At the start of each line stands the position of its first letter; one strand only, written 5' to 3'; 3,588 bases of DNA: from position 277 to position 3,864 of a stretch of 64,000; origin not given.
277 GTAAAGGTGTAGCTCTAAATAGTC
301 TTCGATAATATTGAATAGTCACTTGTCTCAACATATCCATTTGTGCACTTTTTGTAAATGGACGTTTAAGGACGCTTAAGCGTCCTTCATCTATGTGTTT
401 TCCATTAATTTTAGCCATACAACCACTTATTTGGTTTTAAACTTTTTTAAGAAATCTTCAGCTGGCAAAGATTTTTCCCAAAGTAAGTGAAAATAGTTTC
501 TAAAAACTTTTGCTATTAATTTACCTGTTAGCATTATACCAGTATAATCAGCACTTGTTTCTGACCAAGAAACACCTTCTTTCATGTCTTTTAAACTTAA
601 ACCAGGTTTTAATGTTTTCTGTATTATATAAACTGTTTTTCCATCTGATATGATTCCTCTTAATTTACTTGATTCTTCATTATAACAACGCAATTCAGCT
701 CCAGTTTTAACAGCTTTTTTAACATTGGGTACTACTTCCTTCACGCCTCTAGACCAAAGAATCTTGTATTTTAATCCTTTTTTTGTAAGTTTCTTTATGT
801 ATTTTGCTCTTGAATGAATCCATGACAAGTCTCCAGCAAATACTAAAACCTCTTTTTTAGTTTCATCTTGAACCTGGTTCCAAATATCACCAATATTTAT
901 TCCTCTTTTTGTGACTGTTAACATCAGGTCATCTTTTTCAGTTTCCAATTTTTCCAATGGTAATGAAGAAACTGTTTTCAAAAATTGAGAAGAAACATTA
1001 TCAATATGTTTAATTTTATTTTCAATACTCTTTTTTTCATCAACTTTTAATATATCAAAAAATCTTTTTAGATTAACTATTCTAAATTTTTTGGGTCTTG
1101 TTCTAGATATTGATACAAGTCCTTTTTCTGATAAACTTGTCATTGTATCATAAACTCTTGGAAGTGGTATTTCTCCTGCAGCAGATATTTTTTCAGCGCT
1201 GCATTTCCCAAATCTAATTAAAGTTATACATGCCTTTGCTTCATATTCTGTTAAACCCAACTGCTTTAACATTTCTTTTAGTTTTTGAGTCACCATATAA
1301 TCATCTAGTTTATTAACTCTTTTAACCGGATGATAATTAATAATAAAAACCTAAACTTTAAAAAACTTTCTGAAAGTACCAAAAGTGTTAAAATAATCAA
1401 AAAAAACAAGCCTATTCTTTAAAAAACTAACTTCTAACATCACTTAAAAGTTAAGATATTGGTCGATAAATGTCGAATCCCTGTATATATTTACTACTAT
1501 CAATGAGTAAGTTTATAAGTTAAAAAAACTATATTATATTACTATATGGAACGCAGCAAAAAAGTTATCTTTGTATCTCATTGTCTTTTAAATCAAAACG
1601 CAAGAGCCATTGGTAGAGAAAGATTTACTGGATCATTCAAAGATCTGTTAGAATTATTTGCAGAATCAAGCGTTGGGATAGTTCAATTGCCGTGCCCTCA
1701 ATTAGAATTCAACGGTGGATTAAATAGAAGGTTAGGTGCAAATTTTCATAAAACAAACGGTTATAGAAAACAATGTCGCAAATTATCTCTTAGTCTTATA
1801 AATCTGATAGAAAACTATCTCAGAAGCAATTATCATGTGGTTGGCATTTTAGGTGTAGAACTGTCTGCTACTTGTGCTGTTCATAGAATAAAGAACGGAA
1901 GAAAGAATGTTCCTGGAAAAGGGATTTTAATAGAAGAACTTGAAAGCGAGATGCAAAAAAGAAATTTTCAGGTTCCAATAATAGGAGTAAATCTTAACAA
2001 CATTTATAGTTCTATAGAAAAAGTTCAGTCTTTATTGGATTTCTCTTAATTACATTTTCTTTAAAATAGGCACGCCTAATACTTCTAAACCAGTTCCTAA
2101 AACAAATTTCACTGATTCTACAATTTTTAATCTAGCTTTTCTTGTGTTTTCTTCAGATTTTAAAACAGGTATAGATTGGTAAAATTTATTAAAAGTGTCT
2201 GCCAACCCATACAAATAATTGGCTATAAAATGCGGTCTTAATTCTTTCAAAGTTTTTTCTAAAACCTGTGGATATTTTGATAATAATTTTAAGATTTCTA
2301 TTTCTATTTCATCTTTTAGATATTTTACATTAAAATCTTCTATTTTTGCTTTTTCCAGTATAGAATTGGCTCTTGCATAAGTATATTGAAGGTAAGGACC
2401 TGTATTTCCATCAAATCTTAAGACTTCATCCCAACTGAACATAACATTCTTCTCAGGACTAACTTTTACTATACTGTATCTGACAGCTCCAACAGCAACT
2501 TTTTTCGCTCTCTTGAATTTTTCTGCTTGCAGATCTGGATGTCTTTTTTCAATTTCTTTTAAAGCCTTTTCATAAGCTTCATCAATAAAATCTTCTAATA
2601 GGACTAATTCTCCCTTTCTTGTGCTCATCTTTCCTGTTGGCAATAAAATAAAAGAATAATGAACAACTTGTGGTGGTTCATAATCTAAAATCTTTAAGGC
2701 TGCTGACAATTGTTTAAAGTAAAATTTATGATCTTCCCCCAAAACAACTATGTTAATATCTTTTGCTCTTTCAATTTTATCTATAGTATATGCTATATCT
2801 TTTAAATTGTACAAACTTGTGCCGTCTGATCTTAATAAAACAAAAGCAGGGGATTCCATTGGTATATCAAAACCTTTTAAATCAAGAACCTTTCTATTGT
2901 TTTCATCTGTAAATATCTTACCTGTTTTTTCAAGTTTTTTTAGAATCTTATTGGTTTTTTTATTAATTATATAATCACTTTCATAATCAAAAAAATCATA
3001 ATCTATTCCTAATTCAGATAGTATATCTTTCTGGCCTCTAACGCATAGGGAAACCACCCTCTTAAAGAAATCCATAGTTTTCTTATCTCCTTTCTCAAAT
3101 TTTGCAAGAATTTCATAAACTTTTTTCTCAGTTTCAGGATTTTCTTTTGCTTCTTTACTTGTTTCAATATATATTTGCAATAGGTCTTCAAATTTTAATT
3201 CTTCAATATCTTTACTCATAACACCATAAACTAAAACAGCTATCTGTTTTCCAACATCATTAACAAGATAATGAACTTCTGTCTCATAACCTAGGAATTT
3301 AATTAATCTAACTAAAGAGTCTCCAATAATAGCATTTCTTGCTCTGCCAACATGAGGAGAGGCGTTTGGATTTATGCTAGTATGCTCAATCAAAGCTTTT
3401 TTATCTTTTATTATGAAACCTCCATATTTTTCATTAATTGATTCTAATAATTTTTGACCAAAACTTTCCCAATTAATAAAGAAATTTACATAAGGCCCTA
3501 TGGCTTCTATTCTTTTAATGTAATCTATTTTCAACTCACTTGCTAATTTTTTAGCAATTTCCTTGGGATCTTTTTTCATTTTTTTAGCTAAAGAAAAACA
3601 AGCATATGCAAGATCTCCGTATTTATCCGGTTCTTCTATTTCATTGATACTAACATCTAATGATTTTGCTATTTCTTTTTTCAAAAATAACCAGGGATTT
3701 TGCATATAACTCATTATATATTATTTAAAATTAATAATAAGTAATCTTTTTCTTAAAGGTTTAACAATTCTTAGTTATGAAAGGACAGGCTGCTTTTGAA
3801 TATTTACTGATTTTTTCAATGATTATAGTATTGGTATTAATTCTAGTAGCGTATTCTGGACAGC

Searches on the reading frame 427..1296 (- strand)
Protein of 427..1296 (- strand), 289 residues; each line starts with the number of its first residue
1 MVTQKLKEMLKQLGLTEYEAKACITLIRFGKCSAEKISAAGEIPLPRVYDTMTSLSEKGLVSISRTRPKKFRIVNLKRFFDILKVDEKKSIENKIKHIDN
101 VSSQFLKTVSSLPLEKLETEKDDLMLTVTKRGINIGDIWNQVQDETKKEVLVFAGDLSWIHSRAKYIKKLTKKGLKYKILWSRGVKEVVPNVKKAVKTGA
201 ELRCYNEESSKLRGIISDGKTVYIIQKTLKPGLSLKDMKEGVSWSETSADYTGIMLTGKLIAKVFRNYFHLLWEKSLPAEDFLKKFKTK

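Call 72: search_protein_families(library=pfam, proteins=[window:427-1296:-])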
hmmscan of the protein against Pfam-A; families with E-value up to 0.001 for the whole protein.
window:427-1296:- (289 aa): 1 family
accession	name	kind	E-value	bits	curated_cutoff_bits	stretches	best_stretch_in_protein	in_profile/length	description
PF01978.25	TrmB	-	4e-16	59.1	25.6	1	10-76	1-67/68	Sugar-specific transcriptional regulator TrmB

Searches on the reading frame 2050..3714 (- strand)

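Call 71: search_protein_families(library=pfam, proteins=[window:2050-3714:-])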
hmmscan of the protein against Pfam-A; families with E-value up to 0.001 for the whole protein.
window:2050-3714:- (554 aa): 5 families
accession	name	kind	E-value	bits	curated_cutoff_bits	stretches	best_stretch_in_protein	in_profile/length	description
PF00750.26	tRNA-synt_1d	-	3.8e-41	141.6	23.3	1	101-428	16-349/349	tRNA synthetases class I (R), catalytic domain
PF05746.21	DALR_1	-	4.3e-33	114.3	22.3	1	442-554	1-117/117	DALR anticodon binding domain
PF03485.21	Arg_tRNA_synt_N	-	5.7e-12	46.5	21.5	1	21-80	21-85/85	Arginyl tRNA synthetase N terminal domain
PF01921.24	tRNA-synt_1f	-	2.6e-07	30.3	27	0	323-385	238-305/360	tRNA synthetases class I (K)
PF09334.17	tRNA-synt_1g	-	0.00017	20.9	20.1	0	224-272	70-118/391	tRNA synthetases class I (M)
